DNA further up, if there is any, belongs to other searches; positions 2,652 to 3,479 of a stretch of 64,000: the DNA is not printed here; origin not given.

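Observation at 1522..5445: Candidate minimal aromatic polyketide / phenolic lipid pathway: methyltransferase, FAD enzyme, TcmN-like cyclase and a single FabF-like KS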

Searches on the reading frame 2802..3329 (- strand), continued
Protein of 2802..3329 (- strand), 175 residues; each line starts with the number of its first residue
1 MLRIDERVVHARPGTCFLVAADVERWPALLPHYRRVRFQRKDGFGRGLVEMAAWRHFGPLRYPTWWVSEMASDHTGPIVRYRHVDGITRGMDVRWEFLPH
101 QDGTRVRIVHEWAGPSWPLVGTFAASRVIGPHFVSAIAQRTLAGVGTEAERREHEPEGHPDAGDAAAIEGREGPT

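Call 52: find_homologous_proteins(query=A1, max_evalue=1e-10)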
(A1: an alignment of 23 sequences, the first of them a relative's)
Query A1 (23 sequences) (158 aa, profile of the alignment): 488 proteins with E <= 1e-10 among 8000 candidates; the best 120 are listed.
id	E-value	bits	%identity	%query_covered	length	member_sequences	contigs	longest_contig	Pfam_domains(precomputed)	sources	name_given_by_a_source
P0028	1.7e-59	218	40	97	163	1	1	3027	PF03364.26,PF10604.16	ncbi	-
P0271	2.4e-58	214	38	91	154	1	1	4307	PF03364.26,PF10604.16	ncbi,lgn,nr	ncbi:MAG: SRPBCC family protein [Gemmatimonadetes bacterium]|nr:SRPBCC family protein [Gemmatimonado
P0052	8.3e-58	212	40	87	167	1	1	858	PF03364.26,PF10604.16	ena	-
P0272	2.5e-57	211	42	91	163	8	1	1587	PF03364.26,PF10604.16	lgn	-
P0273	2.6e-57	211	39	91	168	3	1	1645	PF03364.26,PF10604.16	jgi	jgi:ribosome-associated toxin RatA of RatAB toxin-antitoxin module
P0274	2.8e-57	211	37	98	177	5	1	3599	PF03364.26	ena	-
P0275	3.8e-57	210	37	94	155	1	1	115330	PF03364.26,PF10604.16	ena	-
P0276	4.6e-57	210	41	93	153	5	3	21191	PF03364.26,PF10604.16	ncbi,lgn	-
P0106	5.4e-57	210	33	97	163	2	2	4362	PF03364.26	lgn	-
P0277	5.9e-57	210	38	92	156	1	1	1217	PF03364.26,PF10604.16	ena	-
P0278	6.0e-57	210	39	92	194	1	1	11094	PF03364.26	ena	-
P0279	6.1e-57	210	38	91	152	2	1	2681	PF03364.26,PF10604.16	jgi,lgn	-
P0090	6.1e-57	210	40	84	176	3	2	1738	PF03364.26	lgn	-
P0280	6.5e-57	209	38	96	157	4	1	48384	PF03364.26,PF10604.16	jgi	jgi:ribosome-associated toxin RatA of RatAB toxin-antitoxin module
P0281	6.9e-57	209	39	93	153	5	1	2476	PF03364.26,PF10604.16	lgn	-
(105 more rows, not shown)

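Call 69: search_dna_similar(query=L048:5310-6485:+, collection=plasmids, mode=protein, max_evalue=1e-8, max_rows=25)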
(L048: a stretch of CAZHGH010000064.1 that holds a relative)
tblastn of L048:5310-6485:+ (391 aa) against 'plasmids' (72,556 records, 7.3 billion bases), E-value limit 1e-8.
Records with a match: 50; places in all: 51; records where one place covers at least 80% of the query: 9.
Best place of each record, by identity: <60% 50.
By first word of the organism name: Streptomyces 17; Sphingobium 11; Priestia 9; Burkholderia 3; Caballeronia 2; Novosphingobium 2; Paludisphaera 1; Kitasatospora 1; Paracoccus 1; Serratia 1; and 2 more.
By predicted mobility (MOB-suite, as given by PLSDB): non-mobilizable 47; conjugative 2; mobilizable 1.
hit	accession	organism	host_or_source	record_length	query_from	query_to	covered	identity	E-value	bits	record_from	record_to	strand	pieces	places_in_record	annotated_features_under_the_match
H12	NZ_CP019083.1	Paludisphaera borealis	-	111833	5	290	73%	32.6%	4e-23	108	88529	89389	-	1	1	NAD(P)/FAD-dependent oxidoreductase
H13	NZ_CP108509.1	Streptomyces sp. NBC_01237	-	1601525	5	290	73%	31.3%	2e-9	67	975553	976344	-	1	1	none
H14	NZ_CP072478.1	Priestia aryabhattai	mixed culture,soil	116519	1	332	85%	26.5%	6e-13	78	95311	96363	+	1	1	NAD(P)/FAD-dependent oxidoreductase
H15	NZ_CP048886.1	Priestia megaterium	culture,agricultural soil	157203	1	332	85%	26.5%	8e-13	78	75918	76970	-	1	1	NAD(P)/FAD-dependent oxidoreductase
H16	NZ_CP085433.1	Priestia megaterium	single cell,soil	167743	1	332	85%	26.5%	8e-13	78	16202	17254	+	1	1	NAD(P)/FAD-dependent oxidoreductase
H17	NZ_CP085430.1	Priestia megaterium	single cell,soil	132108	1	332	85%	26.5%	8e-13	77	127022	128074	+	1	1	NAD(P)/FAD-dependent oxidoreductase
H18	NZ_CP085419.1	Priestia megaterium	single cell,soil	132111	1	332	85%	26.5%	8e-13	77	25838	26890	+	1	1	NAD(P)/FAD-dependent oxidoreductase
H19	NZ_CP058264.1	Priestia megaterium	cell culture,potash salt dump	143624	1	332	85%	26.5%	9e-13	77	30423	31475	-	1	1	NAD(P)/FAD-dependent oxidoreductase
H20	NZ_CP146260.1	Priestia megaterium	Nicotiana tabacum L.,Cell ...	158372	1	332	85%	26.5%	9e-13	77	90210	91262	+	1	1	NAD(P)/FAD-dependent oxidoreductase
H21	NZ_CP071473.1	Priestia megaterium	whole organism,Hypersaline environment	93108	1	332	85%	26.2%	3e-12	76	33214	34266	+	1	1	NAD(P)/FAD-dependent oxidoreductase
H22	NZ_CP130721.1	Streptomyces sp. NBC_01296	-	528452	5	289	73%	30.4%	6e-14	81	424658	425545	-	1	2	NAD(P)/FAD-dependent oxidoreductase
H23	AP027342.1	Sphingobium sp. TomTYG74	-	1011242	5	290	73%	30.2%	4e-9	66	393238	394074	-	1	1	hypothetical protein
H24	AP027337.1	Sphingobium sp. TomTYG72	-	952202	5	290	73%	29.9%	1e-15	87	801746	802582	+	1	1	hypothetical protein (x2)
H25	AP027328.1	Sphingobium sp. TomTYG64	-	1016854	5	290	73%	29.9%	3e-15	85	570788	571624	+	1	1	hypothetical protein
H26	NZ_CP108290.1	Kitasatospora sp. NBC_00039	-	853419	5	290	73%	29.8%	7e-9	66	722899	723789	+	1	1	NAD(P)/FAD-dependent oxidoreductase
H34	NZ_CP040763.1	Paracoccus liaowanqingii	Tibetan antelope,cell culture,feces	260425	1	290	74%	28.7%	4e-14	82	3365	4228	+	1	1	FAD-dependent monooxygenase | methyltransferase domain-containing protein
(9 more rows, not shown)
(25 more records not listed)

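Call 70: get_annotated_region(hit=H22, flank=4000)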
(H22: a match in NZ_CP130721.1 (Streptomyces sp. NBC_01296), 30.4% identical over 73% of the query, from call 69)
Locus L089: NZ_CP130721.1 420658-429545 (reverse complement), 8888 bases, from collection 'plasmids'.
description: Streptomyces sp. NBC_01296 plasmid unnamed1, complete sequence
organism: Streptomyces sp. NBC_01296 (NCBI taxid 2903816)
taxonomy: Bacteria; Actinomycetota; Actinomycetes; Kitasatosporales; Streptomycetaceae; Streptomyces; Streptomyces sp. NBC 01296
host: -; source: -; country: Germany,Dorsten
typing (MOB-suite, as given by PLSDB): non-mobilizable
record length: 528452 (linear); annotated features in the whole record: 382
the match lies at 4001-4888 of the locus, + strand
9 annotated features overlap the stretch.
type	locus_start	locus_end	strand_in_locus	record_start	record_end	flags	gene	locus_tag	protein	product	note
CDS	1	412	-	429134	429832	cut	-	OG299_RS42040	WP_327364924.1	hypothetical protein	-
CDS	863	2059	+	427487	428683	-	mobF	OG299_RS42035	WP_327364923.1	MobF family relaxase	-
CDS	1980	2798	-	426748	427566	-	-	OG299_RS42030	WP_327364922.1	AfsR/SARP family transcriptional regulator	-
CDS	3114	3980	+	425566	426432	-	-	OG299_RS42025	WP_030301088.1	alpha/beta hydrolase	-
CDS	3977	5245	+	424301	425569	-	-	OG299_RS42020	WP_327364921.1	NAD(P)/FAD-dependent oxidoreductase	-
CDS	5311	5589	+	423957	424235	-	-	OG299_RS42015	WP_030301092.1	acyl carrier protein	GO:0006633 - fatty acid biosynthetic process [Evidence IEA]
CDS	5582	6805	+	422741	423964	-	-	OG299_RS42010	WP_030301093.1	beta-ketoacyl-[acyl-carrier-protein] synthase family protein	GO:0006633 - fatty acid biosynthetic process [Evidence IEA]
CDS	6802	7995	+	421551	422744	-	-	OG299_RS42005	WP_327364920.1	beta-ketoacyl synthase N-terminal-like domain-containing protein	-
CDS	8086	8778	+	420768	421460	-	-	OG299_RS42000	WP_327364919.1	sigma-70 family RNA polymerase sigma factor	GO:0006352 - DNA-templated transcription initiation [Evidence IEA]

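Call 71: get_annotated_region(hit=H34, flank=4000)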
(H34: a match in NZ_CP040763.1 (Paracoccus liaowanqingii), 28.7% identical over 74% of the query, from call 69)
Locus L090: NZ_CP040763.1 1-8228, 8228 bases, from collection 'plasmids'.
description: Paracoccus liaowanqingii strain 2251 plasmid unnamed4, complete sequence
organism: Paracoccus liaowanqingii (NCBI taxid 2560053)
taxonomy: Bacteria; Pseudomonadota; Alphaproteobacteria; Rhodobacterales; Paracoccaceae; Paracoccus; Paracoccus liaowanqingii
host: -; source: Tibetan antelope,cell culture,feces; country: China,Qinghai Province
typing (MOB-suite, as given by PLSDB): non-mobilizable; replicon rep_cluster_229
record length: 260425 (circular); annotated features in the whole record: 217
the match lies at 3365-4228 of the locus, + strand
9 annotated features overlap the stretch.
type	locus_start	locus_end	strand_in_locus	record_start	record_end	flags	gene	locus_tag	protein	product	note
CDS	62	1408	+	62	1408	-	-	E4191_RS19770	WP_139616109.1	DUF2254 domain-containing protein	-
CDS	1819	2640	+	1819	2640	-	-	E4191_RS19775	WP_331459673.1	type III polyketide synthase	-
CDS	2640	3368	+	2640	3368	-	-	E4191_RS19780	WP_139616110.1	methyltransferase domain-containing protein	-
CDS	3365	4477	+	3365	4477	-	-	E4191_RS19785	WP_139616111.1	FAD-dependent monooxygenase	-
CDS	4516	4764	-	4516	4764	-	-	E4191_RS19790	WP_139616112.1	DUF2188 domain-containing protein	-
CDS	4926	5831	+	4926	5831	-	-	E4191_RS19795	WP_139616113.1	PHB depolymerase family esterase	-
CDS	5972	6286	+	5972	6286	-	-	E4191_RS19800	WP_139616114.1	hypothetical protein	-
CDS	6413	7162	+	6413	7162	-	-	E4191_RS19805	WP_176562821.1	calcium-binding protein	-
CDS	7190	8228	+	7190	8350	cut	-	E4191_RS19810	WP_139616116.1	Hint domain-containing protein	-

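Call 72: get_annotated_region(hit=H14, flank=4000)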
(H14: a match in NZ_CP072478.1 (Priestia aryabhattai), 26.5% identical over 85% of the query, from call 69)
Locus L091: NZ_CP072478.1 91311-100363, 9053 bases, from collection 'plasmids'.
description: Priestia aryabhattai strain LAD plasmid p-LAD5, complete sequence
organism: Priestia aryabhattai (NCBI taxid 412384)
taxonomy: Bacteria; Bacillota; Bacilli; Bacillales; Bacillaceae; Priestia; Priestia aryabhattai
host: -; source: mixed culture,soil; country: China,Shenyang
typing (MOB-suite, as given by PLSDB): mobilizable; replicon rep_cluster_385; relaxase MOBP
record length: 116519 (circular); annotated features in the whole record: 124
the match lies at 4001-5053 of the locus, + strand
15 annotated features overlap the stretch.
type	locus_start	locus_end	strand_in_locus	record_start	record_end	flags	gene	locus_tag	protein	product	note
CDS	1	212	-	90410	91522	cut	-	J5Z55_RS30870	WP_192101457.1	type II asparaginase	GO:0006528 - asparagine metabolic process [Evidence IEA]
CDS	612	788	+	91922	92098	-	-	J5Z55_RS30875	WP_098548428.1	hypothetical protein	-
CDS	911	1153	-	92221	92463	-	-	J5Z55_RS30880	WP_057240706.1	hypothetical protein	-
CDS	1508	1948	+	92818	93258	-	-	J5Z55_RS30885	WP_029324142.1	cell wall hydrolase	-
CDS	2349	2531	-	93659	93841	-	-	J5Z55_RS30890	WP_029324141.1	YolD-like family protein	-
CDS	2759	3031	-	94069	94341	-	-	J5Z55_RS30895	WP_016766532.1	HU family DNA-binding protein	GO:0030261 - chromosome condensation [Evidence IEA]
CDS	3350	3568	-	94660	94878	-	-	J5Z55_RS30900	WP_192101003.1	hypothetical protein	-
CDS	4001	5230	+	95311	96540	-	-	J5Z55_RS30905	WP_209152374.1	NAD(P)/FAD-dependent oxidoreductase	-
CDS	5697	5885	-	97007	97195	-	-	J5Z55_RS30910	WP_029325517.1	ribbon-helix-helix domain-containing protein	-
CDS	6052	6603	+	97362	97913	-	-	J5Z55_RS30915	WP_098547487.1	L,D-transpeptidase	-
CDS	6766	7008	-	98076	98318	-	-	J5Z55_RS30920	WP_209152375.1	hypothetical protein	-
CDS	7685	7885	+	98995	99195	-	-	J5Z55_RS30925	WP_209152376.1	hypothetical protein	-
CDS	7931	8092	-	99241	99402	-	-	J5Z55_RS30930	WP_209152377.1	hypothetical protein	-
CDS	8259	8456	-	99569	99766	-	-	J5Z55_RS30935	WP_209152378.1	YezD family protein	-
CDS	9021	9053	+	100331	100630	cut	-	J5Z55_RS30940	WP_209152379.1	hypothetical protein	-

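Call 73: get_annotated_region(hit=H24, flank=4000)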
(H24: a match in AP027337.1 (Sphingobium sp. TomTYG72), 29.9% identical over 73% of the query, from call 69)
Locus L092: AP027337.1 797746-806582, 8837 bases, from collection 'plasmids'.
description: Sphingobium sp. TomTYG72 plasmid pTomTYG72a DNA, complete genome
organism: Sphingobium sp. TomTYG72 (NCBI taxid 3028890)
taxonomy: Bacteria; Pseudomonadota; Alphaproteobacteria; Sphingomonadales; Sphingomonadaceae; Sphingobium; Sphingobium sp. TomTYG72
host: -; source: -; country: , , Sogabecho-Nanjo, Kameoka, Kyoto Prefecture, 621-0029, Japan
typing (MOB-suite, as given by PLSDB): non-mobilizable; replicon rep_cluster_545
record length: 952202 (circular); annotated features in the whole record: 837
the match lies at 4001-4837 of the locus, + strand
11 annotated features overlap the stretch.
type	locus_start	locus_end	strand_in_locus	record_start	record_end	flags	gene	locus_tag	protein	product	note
CDS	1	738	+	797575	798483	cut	-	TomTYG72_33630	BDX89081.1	hypothetical protein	-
CDS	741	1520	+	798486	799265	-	-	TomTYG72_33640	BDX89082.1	short-chain dehydrogenase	-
CDS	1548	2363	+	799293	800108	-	-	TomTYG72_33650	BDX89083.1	oxidoreductase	-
CDS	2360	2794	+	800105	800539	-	-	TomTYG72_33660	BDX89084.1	hypothetical protein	-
CDS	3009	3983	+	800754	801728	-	-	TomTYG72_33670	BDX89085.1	chalcone synthase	-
CDS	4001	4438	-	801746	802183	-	-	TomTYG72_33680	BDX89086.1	hypothetical protein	-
CDS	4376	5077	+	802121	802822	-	-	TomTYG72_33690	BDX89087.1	hypothetical protein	-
CDS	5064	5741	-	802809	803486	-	-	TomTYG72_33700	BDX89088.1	hypothetical protein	-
CDS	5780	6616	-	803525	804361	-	-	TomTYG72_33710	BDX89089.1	delta(24)-sterol C-methyltransferase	-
CDS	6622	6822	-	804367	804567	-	-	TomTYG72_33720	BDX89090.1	hypothetical protein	-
CDS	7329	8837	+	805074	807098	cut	-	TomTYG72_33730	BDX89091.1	elongation factor G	-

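Call 76: search_protein_families(library=pfam, proteins=[L083:1750-2949:+, L083:4625-5347:+, L083:5996-6793:+, L044:9468-10157:+, L083:1177-1788:-, L049:9491-10855:-, L049:8187-8864:+, L035:6924-8582:+], max_evalue=0.0001)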
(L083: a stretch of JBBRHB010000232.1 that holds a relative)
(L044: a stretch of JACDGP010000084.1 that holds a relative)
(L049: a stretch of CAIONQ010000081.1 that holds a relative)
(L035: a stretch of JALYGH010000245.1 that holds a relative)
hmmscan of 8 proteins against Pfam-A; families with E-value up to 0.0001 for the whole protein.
L083:1750-2949:+ (399 aa): 1 family
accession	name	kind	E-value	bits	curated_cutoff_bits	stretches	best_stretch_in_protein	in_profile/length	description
PF13529.12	Peptidase_C39_2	-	4.8e-18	66.5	24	1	206-348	2-143/143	Peptidase_C39 like family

L083:4625-5347:+ (240 aa): 1 family
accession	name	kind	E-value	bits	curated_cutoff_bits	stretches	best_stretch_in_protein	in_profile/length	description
PF01520.23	Amidase_3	-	8.9e-28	97.9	27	1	47-234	1-172/174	N-acetylmuramoyl-L-alanine amidase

L083:5996-6793:+ (265 aa): 2 families
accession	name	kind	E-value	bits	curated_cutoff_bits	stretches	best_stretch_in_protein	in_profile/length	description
PF08241.18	Methyltransf_11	-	2.7e-11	44.4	21.2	1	56-144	1-93/95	Methyltransferase domain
PF13649.12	Methyltransf_25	-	1.7e-10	41.9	27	1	55-142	1-97/97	Methyltransferase domain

L044:9468-10157:+ (229 aa): 1 family
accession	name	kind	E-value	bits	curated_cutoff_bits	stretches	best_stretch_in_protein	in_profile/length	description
PF01520.23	Amidase_3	-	4e-24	86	27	1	36-224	1-173/174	N-acetylmuramoyl-L-alanine amidase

L083:1177-1788:- (203 aa): 2 families
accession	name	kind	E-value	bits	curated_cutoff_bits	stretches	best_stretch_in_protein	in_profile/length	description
PF00072.30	Response_reg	-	2.9e-25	89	30.2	1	16-125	1-110/111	Response regulator receiver domain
PF03861.19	ANTAR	-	9.4e-12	45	27.3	1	144-196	2-54/54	ANTAR domain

L049:9491-10855:- (454 aa): 1 family
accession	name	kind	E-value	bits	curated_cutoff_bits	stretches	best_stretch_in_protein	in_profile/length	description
PF00067.27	p450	-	6e-71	240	22.8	1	17-434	6-444/462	Cytochrome P450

L049:8187-8864:+ (225 aa): 0 families

L035:6924-8582:+ (552 aa): 2 families
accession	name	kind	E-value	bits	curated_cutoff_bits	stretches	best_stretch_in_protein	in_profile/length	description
PF00920.27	ILVD_EDD_N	-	3.5e-112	375.1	27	1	10-321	1-316/316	Dihydroxy-acid/6-phosphogluconate dehydratase N-terminal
PF24877.1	ILV_EDD_C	-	1.2e-64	217.7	27.7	1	331-525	1-191/191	Dihydroxy-acid/6-phosphogluconate dehydratase C-terminal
